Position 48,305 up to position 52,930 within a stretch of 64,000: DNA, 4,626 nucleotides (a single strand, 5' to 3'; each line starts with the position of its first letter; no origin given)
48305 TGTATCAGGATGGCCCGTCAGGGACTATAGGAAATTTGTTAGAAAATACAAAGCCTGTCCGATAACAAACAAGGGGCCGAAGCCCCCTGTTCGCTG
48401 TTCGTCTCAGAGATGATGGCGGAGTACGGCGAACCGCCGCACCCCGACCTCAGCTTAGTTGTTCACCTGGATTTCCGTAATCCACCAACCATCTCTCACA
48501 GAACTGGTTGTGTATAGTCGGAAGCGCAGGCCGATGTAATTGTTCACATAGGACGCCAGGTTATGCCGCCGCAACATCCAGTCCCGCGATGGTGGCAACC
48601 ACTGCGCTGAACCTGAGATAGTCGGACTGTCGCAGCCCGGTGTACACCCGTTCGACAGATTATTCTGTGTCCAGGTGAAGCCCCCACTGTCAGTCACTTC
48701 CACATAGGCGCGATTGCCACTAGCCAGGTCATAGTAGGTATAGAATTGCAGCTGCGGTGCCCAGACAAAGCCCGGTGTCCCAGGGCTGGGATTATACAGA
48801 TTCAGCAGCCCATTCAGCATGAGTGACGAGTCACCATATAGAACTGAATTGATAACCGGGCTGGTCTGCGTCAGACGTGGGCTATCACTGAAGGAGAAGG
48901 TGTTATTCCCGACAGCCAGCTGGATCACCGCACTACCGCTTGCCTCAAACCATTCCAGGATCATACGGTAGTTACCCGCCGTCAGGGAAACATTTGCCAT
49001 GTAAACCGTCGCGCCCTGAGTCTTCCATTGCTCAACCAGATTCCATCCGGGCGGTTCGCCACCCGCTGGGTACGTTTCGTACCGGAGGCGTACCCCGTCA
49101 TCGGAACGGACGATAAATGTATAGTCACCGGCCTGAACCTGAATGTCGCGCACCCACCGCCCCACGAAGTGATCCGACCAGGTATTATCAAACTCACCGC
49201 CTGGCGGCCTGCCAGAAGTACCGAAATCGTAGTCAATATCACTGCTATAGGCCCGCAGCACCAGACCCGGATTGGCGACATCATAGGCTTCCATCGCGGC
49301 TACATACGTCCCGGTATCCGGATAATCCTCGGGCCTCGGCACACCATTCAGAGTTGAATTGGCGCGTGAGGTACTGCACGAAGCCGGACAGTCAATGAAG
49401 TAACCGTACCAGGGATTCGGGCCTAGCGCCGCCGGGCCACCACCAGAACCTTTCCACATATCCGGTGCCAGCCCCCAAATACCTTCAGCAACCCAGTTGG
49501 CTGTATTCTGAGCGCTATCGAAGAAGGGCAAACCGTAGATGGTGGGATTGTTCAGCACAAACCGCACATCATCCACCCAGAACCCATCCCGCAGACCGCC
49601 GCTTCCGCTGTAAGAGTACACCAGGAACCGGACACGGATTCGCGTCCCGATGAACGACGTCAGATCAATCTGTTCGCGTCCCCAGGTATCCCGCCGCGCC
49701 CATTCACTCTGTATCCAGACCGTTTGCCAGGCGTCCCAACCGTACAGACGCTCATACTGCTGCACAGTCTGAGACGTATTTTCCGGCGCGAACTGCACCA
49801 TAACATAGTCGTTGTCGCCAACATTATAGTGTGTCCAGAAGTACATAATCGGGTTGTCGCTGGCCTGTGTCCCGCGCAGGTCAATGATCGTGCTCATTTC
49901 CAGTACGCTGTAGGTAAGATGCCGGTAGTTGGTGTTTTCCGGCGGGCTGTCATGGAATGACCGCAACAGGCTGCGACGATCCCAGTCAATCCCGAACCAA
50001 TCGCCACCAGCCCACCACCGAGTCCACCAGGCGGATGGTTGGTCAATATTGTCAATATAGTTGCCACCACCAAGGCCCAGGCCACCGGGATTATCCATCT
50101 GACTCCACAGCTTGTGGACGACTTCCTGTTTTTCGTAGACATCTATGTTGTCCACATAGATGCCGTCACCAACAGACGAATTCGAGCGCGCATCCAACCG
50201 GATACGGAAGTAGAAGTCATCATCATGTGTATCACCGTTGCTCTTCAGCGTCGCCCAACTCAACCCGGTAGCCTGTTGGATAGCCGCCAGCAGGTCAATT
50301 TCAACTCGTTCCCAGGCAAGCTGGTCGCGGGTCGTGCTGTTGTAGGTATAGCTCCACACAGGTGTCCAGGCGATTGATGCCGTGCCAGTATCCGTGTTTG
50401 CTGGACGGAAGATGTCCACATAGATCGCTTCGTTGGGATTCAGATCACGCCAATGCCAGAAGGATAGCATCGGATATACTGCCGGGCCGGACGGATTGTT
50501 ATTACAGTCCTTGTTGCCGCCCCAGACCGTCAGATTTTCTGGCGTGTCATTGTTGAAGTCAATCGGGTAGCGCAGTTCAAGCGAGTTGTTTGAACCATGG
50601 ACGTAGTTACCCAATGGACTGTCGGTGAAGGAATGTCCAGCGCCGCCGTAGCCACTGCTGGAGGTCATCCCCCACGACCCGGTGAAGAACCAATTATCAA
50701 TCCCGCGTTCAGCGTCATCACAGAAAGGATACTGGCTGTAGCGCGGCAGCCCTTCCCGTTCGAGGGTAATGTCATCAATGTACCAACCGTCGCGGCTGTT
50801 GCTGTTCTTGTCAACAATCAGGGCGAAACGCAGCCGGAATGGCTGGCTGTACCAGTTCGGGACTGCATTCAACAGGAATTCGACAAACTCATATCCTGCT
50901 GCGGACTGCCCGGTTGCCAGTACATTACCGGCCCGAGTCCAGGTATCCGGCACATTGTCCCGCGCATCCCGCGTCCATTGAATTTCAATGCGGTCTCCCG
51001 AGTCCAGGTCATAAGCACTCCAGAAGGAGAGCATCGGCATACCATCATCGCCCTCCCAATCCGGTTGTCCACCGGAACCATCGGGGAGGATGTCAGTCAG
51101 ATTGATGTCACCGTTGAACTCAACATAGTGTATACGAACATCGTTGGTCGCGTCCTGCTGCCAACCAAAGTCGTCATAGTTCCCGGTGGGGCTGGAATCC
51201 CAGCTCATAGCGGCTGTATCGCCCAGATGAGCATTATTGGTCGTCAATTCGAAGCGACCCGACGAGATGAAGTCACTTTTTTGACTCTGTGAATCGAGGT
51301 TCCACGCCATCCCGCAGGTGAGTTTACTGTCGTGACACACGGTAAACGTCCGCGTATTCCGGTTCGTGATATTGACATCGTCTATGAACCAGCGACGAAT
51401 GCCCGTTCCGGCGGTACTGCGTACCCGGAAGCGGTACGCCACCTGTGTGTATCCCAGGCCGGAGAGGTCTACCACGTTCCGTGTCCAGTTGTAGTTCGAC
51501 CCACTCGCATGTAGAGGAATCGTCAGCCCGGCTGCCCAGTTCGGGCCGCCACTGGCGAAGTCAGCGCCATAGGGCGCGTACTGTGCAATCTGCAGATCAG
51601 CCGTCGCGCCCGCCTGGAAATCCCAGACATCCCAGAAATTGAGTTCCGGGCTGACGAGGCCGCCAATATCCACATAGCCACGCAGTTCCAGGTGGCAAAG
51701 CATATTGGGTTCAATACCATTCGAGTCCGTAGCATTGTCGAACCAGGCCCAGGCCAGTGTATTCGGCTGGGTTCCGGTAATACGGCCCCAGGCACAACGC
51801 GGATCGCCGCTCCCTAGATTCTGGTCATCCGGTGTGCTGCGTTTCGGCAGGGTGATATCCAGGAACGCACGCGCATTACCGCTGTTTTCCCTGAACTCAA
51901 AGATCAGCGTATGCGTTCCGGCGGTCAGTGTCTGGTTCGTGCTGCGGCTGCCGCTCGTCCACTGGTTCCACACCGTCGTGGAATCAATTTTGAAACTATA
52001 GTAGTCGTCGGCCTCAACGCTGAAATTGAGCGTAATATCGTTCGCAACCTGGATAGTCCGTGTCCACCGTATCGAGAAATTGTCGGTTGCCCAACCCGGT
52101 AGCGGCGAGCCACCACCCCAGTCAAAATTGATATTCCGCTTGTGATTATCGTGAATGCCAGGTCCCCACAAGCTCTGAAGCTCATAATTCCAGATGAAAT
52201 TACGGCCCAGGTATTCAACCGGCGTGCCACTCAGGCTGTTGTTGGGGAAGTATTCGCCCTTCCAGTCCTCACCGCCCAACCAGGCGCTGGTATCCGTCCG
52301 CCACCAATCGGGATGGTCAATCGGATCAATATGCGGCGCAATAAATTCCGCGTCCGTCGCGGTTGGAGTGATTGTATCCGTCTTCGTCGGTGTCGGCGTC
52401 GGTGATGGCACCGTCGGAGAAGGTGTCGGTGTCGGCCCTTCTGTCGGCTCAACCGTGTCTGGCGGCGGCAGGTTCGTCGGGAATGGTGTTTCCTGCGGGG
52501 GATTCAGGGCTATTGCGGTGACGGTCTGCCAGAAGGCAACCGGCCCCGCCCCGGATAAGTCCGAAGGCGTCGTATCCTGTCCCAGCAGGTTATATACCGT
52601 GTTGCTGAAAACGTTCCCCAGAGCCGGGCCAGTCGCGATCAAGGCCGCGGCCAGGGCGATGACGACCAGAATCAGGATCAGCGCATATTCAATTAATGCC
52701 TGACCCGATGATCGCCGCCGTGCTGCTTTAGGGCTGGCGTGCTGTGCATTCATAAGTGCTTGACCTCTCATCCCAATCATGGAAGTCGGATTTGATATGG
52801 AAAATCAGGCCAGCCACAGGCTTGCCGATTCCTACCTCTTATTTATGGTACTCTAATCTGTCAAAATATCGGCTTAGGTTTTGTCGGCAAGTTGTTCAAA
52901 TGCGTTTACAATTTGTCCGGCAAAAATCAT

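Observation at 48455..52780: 1,441-aa protein with a Flp/TadE-type prepilin leader fused to two PA14 domains and five repeated jelly-roll-like modules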

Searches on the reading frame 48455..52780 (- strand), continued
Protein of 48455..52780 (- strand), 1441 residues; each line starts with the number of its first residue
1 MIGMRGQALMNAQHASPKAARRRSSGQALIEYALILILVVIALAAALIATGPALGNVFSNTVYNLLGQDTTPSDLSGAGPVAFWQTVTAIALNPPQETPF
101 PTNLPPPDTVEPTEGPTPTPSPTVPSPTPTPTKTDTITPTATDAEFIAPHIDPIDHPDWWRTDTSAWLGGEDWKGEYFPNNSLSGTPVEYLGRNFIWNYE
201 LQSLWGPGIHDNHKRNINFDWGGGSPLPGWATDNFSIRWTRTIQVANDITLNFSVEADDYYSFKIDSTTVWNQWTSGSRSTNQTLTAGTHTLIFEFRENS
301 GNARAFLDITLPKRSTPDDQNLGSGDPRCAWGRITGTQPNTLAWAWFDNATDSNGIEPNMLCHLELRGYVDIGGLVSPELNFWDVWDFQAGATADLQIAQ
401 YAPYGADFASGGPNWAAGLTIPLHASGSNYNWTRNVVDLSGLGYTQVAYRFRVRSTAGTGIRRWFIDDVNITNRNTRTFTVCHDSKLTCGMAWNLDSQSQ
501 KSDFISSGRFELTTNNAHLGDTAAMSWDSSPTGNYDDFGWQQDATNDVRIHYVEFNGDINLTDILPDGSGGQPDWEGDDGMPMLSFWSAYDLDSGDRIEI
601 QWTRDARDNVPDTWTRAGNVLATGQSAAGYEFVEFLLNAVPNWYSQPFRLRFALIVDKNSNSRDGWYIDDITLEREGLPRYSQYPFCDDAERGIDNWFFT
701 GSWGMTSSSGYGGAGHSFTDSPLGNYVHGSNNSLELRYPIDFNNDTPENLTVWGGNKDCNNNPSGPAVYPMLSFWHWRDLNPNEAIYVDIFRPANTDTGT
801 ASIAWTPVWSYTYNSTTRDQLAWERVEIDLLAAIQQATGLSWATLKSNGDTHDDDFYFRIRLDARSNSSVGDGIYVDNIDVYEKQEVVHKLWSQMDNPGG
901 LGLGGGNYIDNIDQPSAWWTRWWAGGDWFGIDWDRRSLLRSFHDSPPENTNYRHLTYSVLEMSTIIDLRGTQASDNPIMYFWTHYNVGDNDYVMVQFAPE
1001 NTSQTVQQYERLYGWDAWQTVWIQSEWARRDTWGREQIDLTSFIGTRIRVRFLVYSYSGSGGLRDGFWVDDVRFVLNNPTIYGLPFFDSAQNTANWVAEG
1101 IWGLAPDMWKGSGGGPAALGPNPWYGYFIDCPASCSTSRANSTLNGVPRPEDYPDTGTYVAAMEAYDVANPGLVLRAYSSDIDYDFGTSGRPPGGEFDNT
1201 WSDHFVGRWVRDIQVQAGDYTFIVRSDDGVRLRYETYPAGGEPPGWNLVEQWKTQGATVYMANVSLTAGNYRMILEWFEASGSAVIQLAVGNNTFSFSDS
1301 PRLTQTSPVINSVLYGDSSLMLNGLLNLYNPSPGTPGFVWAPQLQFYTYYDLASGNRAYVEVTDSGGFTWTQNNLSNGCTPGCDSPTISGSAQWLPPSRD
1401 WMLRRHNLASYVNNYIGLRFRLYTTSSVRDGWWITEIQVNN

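Call 12: find_encoding_contigs(protein=P0029, flank=10000, max_places=3)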
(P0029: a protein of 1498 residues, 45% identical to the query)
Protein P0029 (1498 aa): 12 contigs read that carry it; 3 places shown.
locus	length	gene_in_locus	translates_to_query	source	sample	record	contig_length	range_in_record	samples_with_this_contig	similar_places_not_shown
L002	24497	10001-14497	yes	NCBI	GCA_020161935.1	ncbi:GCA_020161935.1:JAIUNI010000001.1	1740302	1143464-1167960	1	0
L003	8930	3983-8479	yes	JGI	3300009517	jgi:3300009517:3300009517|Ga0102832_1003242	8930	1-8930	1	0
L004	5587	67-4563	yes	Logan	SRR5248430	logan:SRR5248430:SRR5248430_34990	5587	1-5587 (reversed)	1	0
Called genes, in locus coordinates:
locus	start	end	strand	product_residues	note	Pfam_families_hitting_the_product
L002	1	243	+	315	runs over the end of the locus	PF00696:AA_kinase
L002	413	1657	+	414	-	PF00291:PALP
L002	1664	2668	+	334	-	PF00535:Glycos_transf_2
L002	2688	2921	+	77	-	-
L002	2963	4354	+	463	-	PF00291:PALP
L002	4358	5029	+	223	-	-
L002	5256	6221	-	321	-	PF00355:Rieske, PF19298:KshA_C (weak), PF19112:VanA_C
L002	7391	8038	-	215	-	PF00574:CLP_protease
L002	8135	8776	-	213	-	PF00872:Transposase_mut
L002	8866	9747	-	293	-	PF00763:THF_DHG_CYH, PF02882:THF_DHG_CYH_C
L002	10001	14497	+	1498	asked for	PF20773:InhA-like_MAM (faint)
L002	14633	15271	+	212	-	PF00625:Guanylate_kin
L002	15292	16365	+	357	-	PF01571:GCV_T, PF08669:GCV_T_C (weak)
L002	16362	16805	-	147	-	PF04977:DivIC (weak)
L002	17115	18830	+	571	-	PF08239:SH3_3 (weak), PF13354:Beta-lactamase2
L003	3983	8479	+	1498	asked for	PF20773:InhA-like_MAM (faint)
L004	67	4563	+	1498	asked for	PF20773:InhA-like_MAM (faint)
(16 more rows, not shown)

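Call 13: find_encoding_contigs(protein=P0116, flank=10000, max_places=1)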
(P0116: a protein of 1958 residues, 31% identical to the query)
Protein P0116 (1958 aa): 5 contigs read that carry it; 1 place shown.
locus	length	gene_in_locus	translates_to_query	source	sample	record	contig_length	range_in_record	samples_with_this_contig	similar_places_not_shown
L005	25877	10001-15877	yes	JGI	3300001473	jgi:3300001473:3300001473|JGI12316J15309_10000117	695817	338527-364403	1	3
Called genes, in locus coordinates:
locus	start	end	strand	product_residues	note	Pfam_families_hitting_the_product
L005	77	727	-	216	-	PF01738:DLH, PF02230:Abhydrolase_2, PF12146:Hydrolase_4 (faint)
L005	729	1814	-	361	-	PF00903:Glyoxalase, PF13669:Glyoxalase_4 (faint), PF00903:Glyoxalase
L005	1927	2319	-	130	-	PF13622:4HBT_3 (weak), PF03061:4HBT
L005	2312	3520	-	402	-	PF01546:Peptidase_M20, PF07687:M20_dimer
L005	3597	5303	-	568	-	PF01979:Amidohydro_1, PF07969:Amidohydro_3 (faint), PF13382:Adenine_deam_C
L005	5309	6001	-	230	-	PF00293:NUDIX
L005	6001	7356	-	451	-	PF01979:Amidohydro_1, PF07969:Amidohydro_3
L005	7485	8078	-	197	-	PF00574:CLP_protease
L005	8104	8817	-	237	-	PF00872:Transposase_mut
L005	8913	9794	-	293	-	PF00763:THF_DHG_CYH, PF02882:THF_DHG_CYH_C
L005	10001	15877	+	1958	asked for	PF07691:PA14 (faint), PF00754:F5_F8_type_C, PF16391:DUF5000 (faint), PF22633:F5_F8_type_C_2 (weak)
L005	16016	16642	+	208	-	PF00625:Guanylate_kin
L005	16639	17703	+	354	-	PF01571:GCV_T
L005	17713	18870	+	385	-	-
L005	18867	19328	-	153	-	PF04977:DivIC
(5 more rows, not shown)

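Call 14: find_encoding_contigs(protein=P0098, flank=10000, max_places=1)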
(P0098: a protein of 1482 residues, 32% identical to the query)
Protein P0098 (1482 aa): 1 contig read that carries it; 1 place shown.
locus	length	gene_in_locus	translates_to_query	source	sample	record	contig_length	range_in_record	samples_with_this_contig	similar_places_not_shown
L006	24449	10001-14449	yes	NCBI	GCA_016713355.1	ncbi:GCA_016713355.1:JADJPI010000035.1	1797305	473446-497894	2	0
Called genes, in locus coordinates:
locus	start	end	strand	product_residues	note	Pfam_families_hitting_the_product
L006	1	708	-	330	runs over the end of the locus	PF00535:Glycos_transf_2, PF13641:Glyco_tranf_2_3 (weak)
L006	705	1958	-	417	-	PF00291:PALP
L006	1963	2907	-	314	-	PF00696:AA_kinase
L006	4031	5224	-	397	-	PF01546:Peptidase_M20, PF07687:M20_dimer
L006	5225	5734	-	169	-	-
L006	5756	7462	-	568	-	PF01979:Amidohydro_1, PF07969:Amidohydro_3, PF13382:Adenine_deam_C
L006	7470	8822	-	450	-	PF22039:HUTI_composite_bact (faint), PF01979:Amidohydro_1, PF07969:Amidohydro_3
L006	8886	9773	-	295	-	PF00763:THF_DHG_CYH, PF02882:THF_DHG_CYH_C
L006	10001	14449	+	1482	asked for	PF07691:PA14 (faint), PF21471:Reelin_subrepeat-B (faint), PF20773:InhA-like_MAM (faint)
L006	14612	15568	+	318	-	PF00625:Guanylate_kin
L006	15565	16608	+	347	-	PF01571:GCV_T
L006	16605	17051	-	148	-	PF04977:DivIC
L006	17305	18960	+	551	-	PF08239:SH3_3 (faint), PF13354:Beta-lactamase2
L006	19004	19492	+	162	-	PF01272:GreA_GreB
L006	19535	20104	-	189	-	-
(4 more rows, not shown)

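Call 15: find_encoding_contigs(protein=P0084, flank=10000, max_places=1)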
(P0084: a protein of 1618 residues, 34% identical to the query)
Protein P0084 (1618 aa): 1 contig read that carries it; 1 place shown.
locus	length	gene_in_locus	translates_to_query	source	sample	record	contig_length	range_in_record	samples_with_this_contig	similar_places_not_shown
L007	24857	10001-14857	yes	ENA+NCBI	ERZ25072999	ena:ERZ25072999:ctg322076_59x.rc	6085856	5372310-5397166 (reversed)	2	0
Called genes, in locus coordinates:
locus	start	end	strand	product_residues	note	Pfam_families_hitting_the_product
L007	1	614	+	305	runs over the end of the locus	PF26146:PI-PLC_X, PF26178:Rv2075c_cat, PF00388:PI-PLC-X (faint)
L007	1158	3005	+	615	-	PF01154:HMG_CoA_synt_N (faint), PF01476:LysM, PF12116:SpoIIID (faint), PF22310:NMB0315_dom_I (faint), PF23446:LysM1_NFP_LYK (faint), PF23473:LysM3_LYK4_5 (faint), PF00360:PHY (faint), PF01476:LysM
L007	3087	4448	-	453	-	PF01979:Amidohydro_1, PF07969:Amidohydro_3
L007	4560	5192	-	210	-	PF00574:CLP_protease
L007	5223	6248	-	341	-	PF00872:Transposase_mut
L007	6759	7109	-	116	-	-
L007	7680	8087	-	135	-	-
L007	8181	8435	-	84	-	-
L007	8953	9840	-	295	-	PF00763:THF_DHG_CYH, PF02882:THF_DHG_CYH_C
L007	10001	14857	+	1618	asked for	-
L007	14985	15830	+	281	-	PF00625:Guanylate_kin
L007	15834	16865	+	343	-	PF01571:GCV_T, PF08669:GCV_T_C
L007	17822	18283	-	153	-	-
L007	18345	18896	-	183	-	PF04977:DivIC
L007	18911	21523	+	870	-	PF03030:H_PPase, PF02469:Fasciclin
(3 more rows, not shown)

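Call 30: search_solved_structures(query=A1, max_evalue=1)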
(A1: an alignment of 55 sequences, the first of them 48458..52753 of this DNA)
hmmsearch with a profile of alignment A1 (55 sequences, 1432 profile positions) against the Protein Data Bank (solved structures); distinct sequences matched with E-value up to 1: 6.
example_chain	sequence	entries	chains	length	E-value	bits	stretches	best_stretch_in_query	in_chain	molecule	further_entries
6qe7_A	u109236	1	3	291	5.2e-31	110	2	167-303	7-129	Anti-sigma-I factor RsgI3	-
6qdi_A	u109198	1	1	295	5.6e-27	96.6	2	186-302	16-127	PA14 domain-containing protein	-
6m8m_A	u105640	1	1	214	0.0052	17.2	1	218-300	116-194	Putative large adhesion protein (Lap) involved in biofilm formation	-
36gk_A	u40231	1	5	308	0.045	14.1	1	218-302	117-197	RTX protein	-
7lbu_A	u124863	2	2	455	0.83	9.9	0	1346-1372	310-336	Exo-alpha-sialidase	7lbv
3a7q_A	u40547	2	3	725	0.94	9.7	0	1346-1428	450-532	Reelin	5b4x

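Call 31: find_related_loci(query=A1, collection=genome_contigs, flank=10000)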
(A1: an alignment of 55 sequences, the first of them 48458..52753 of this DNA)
Query A1 (1432 aa) in genome_contigs; peptide patterns used: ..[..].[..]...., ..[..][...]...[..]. (x = any residue, [..] = any of these).
599 stretches matched a pattern (row limit reached: there are more); 148 encode a relative of the query (tblastn E <= 1e-3); the best 80 are kept; 80 distinct loci.
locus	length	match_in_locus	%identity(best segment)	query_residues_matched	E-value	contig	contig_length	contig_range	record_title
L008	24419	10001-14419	50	13-1432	0e+0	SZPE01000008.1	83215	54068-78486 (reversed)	Anaerolineae bacterium CFX8 ZYPT4scaffold_143, whole genome shotgun sequence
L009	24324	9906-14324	50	13-1432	0e+0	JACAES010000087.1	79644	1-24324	MAG: Chloroflexota bacterium isolate L.E.CH.71 k119_233394, whole genome shotgun sequence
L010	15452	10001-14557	50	4-1432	0e+0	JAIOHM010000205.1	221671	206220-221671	MAG: Anaerolineae bacterium isolate MAG_04 contig_300085, whole genome shotgun sequence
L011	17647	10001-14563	49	1-1432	0e+0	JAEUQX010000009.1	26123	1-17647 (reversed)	MAG: Anaerolineae bacterium isolate new MAG-262 k141_1988166, whole genome shotgun sequence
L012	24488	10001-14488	48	8-1432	0e+0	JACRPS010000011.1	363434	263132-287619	MAG: Chloroflexi bacterium isolate NC_groundwater_1993_Pr3_S-0.65um_60_4 SR2-18-Sp65_coassembly_scaffold_42128, whole ge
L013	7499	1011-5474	46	12-1432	0e+0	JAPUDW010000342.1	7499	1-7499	MAG: Bacteroidetes bacterium isolate labscale reactor_MAG9 NODE_5739_length_7499_cov_4.819183, whole genome shotgun sequ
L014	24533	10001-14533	46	7-1432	0e+0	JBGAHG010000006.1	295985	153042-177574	MAG: Aggregatilineales bacterium isolate MAG_AAO_H125.28 AAOH125-28_opera_contig_175, whole genome shotgun sequence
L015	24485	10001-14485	45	1-1432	0e+0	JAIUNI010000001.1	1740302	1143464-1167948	MAG: Chloroflexota bacterium isolate ANAER1 spades-bin.52~NODE_2_length_1740302_cov_3.34125, whole genome shotgun sequen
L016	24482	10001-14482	45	7-1432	0e+0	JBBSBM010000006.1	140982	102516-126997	MAG: Aggregatilineales bacterium isolate La6_metabat2.133 La6_metabat2.133_K_3417969_L_140982_cov_31.9903, whole genome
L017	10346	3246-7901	45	1-1432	0e+0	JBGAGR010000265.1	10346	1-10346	MAG: Aggregatilineales bacterium isolate MAG_MBR_H125.63 MBRH125-63_opera_contig_10019, whole genome shotgun sequence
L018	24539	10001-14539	45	1-1430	0e+0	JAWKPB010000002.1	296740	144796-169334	MAG: Anaerolineae bacterium isolate BC1.4 BC1.4.fa-2, whole genome shotgun sequence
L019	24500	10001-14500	45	7-1432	0e+0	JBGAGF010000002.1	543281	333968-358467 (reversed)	MAG: Aggregatilineales bacterium isolate MAG_MBR_H125.30 MBRH125-30_opera_contig_100, whole genome shotgun sequence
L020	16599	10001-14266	43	1-1432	0e+0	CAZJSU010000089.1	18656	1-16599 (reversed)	MAG TPA_asm: uncultured Anaerolineaceae bacterium isolate SRP268622_co1_277 genome assembly, contig: NODE_6480_length_18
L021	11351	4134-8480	42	12-1431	0e+0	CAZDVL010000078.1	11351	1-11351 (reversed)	MAG TPA_asm: uncultured Anaerolineaceae bacterium isolate binchicken_co235_187 genome assembly, contig: NODE_13743_lengt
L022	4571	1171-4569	46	2-1077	0e+0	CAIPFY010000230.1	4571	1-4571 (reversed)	MAG: uncultured Chloroflexi bacterium isolate Loclat_bin-07687 genome assembly, contig: bin-07687:230/464, whole genome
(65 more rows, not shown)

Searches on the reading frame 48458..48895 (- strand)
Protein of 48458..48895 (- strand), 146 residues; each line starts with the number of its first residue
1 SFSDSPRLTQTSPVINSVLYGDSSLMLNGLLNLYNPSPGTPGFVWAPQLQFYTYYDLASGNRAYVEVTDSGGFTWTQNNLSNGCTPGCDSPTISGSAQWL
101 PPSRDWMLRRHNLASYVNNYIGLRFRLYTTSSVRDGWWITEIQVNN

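Call 26: search_protein_families(library=pfam, proteins=[window:48458-48895:-], max_evalue=1)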
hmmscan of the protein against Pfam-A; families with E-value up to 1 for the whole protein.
window:48458-48895:- (146 aa): 1 family
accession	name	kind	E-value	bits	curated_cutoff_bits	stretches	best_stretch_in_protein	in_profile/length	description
PF20773.4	InhA-like_MAM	-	0.0036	17.2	26.9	1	48-145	66-163/191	Immune inhibitor A-like, MAM domain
